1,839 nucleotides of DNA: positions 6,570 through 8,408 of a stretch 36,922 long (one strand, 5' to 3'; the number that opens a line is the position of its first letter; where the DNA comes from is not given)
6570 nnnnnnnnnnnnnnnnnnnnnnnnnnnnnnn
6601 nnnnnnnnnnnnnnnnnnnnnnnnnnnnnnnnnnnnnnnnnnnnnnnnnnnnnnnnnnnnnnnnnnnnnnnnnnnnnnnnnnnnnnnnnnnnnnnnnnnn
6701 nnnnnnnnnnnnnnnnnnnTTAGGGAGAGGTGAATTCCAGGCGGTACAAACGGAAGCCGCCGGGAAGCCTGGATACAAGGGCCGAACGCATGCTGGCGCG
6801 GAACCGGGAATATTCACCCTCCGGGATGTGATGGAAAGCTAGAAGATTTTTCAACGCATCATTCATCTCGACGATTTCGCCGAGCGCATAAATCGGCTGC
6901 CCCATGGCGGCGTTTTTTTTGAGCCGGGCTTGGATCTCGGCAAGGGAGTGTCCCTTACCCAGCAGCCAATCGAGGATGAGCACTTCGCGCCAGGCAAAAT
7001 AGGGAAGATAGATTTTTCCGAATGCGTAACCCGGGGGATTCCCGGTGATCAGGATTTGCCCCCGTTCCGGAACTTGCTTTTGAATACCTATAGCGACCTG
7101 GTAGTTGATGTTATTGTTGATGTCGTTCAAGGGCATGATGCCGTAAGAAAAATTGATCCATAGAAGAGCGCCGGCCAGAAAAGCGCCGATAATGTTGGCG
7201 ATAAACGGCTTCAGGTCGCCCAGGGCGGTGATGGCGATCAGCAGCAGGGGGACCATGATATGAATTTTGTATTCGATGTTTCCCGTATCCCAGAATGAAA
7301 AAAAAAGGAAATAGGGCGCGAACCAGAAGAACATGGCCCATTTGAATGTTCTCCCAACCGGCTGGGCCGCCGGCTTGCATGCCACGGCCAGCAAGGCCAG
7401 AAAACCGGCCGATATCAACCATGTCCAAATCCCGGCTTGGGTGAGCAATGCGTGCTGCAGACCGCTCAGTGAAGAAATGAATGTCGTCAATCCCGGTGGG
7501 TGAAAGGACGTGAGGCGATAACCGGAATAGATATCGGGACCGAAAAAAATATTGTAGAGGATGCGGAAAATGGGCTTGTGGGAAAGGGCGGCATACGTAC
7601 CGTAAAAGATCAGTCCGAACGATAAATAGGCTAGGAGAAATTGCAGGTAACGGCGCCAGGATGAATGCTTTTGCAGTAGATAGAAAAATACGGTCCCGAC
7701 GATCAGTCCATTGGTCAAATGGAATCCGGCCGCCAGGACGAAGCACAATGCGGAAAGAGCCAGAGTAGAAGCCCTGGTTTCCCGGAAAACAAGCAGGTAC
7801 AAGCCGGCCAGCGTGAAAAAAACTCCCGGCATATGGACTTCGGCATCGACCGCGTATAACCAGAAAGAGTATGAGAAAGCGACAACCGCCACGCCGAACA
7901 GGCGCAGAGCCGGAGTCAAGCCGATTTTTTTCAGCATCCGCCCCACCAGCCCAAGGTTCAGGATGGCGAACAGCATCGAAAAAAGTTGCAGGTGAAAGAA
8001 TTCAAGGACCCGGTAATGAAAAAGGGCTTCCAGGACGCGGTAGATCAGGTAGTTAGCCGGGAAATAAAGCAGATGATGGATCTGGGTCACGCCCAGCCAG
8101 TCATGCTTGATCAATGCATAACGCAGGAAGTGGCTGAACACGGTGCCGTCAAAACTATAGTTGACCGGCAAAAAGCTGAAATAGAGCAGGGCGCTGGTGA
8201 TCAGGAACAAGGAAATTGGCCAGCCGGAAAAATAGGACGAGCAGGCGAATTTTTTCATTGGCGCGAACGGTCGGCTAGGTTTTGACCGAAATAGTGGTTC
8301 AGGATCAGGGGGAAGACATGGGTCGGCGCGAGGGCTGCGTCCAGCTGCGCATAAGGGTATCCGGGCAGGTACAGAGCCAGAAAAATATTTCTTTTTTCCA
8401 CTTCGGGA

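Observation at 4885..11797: Four consecutive periplasm-facing polytopic enzymes, including a TMTC-like GT-C fused to TPR repeats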

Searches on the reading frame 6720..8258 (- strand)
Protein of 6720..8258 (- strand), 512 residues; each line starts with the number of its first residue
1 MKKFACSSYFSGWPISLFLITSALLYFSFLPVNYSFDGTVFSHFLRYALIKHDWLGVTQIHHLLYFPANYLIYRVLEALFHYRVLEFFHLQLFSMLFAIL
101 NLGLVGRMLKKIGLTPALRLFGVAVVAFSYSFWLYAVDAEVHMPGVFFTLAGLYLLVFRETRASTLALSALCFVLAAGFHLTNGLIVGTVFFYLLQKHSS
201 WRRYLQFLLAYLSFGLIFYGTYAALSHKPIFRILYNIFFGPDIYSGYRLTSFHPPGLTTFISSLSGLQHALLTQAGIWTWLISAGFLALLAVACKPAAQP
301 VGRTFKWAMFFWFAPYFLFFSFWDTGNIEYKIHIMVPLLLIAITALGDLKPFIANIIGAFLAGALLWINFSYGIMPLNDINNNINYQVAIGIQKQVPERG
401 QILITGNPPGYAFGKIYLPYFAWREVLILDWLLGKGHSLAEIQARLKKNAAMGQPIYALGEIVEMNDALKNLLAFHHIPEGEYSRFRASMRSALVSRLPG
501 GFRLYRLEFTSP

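Call 3: search_protein_families(library=pfam, proteins=[window:6720-8258:-], max_evalue=0.01)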
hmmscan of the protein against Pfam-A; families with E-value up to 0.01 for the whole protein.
window:6720-8258:- (512 aa): 1 family
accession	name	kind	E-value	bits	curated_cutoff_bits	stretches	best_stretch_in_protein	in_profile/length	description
PF11028.14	TMEM260-like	-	3.1e-05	24.2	24.2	1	117-198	87-174/179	Protein O-mannosyl-transferase TMEM260-like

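Call 4: search_protein_families(library=ncbifam, proteins=[window:6720-8258:-], max_evalue=0.01)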
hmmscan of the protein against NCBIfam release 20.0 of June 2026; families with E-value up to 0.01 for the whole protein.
window:6720-8258:- (512 aa): 0 families

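Call 28: search_protein_representatives(protein=window:6720-8258:-)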
Query: 512 residues. Proteins with E-value up to 0.001 (for the whole library): 297; up to 1e-10: 103; up to 1e-30: 25. The best 150 are listed.
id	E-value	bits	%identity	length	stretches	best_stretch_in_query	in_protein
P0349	1.6e-138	479.4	48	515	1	14-511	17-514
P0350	1.6e-113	396.9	52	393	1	123-512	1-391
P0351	1.6e-93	331.0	39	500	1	23-487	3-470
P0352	2.7e-89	317.0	36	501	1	17-507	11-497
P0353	3.1e-88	313.5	40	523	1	12-506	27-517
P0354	6.5e-84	299.3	38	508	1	23-488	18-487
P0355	1.1e-82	295.2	39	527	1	16-505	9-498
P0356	3.6e-82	293.5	38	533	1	13-492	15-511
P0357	4.0e-82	293.4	39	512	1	19-487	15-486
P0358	5.7e-82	292.8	38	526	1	17-490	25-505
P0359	1.5e-81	291.4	36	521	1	15-507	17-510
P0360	1.2e-77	278.6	37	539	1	12-507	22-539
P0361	2.8e-73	264.2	37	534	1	17-493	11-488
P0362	4.4e-57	210.7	30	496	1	16-508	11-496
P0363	8.5e-50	186.7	34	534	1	20-479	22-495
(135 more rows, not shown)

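Call 30: search_protein_families(library=pfam, alignment_id=A3, max_evalue=0.01)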
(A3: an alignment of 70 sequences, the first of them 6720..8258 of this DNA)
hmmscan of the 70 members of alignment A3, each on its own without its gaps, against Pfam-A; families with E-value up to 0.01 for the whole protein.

A. member 1, window:6720-8258:- (512 aa): 1 family
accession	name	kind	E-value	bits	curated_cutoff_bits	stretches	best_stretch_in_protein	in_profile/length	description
PF11028.14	TMEM260-like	-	3.1e-05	24.2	24.2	1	117-198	87-174/179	Protein O-mannosyl-transferase TMEM260-like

B. families by the number of members that match (of 70 scanned): 4 families
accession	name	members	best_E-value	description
PF11028.14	TMEM260-like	40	7.1e-10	Protein O-mannosyl-transferase TMEM260-like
PF13231.12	PMT_2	15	5e-09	Dolichyl-phosphate-mannose-protein mannosyltransferase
PF03901.23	Glyco_transf_22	1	0.003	Alg9-like mannosyltransferase family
PF02366.24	PMT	1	0.0051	Dolichyl-phosphate-mannose-protein mannosyltransferase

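Call 86: search_solved_structures(query=A3, max_evalue=10)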
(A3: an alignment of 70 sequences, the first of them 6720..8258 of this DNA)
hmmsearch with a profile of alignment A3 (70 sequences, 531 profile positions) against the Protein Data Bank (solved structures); distinct sequences matched with E-value up to 10: 13.
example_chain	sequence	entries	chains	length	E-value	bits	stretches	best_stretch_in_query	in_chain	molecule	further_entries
9rql_A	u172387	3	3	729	6e-08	34.7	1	68-337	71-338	Protein O-mannosyl-transferase TMEM260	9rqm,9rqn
6p25_A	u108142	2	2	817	3e-05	25.8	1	81-230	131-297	Dolichyl-phosphate-mannose--protein mannosyltransferase 1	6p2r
5ezm_A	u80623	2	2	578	0.00028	22.6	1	92-397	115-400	4-amino-4-deoxy-L-arabinose transferase or related glycosyltransferases of PMT family | 4-amino-4-deoxy-L-arabinose (L-Ara4N) transferase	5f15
8qag_A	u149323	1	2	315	0.031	15.9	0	166-308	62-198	sc-CC-6-95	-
7wmv_B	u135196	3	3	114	0.098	14.2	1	185-261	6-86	PDZK1-interacting protein 1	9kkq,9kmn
7yni_B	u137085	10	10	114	0.18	13.4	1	188-261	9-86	PDZK1-interacting protein 1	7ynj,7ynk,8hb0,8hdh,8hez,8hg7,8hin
5wlc_NK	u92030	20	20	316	1.2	10.7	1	458-521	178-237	Krr1 | KRR1 small subunit processome component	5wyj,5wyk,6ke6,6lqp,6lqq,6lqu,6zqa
3jux_A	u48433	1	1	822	1.9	10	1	448-508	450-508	Protein translocase subunit secA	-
4ys0_A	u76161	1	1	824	1.9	10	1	448-508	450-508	Protein translocase subunit SecA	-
9qks_G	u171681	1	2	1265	2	9.9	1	342-388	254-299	ESX secretion system protein YukB,Green fluorescent protein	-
3din_A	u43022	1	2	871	2.1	9.9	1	448-508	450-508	Protein translocase subunit secA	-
1kzh_A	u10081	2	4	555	2.1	9.8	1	397-440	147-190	phosphofructokinase | diphosphate--fructose-6-phosphate 1-phosphotransferase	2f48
2ksy_A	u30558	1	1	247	6.1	8.3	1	173-230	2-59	Sensory rhodopsin II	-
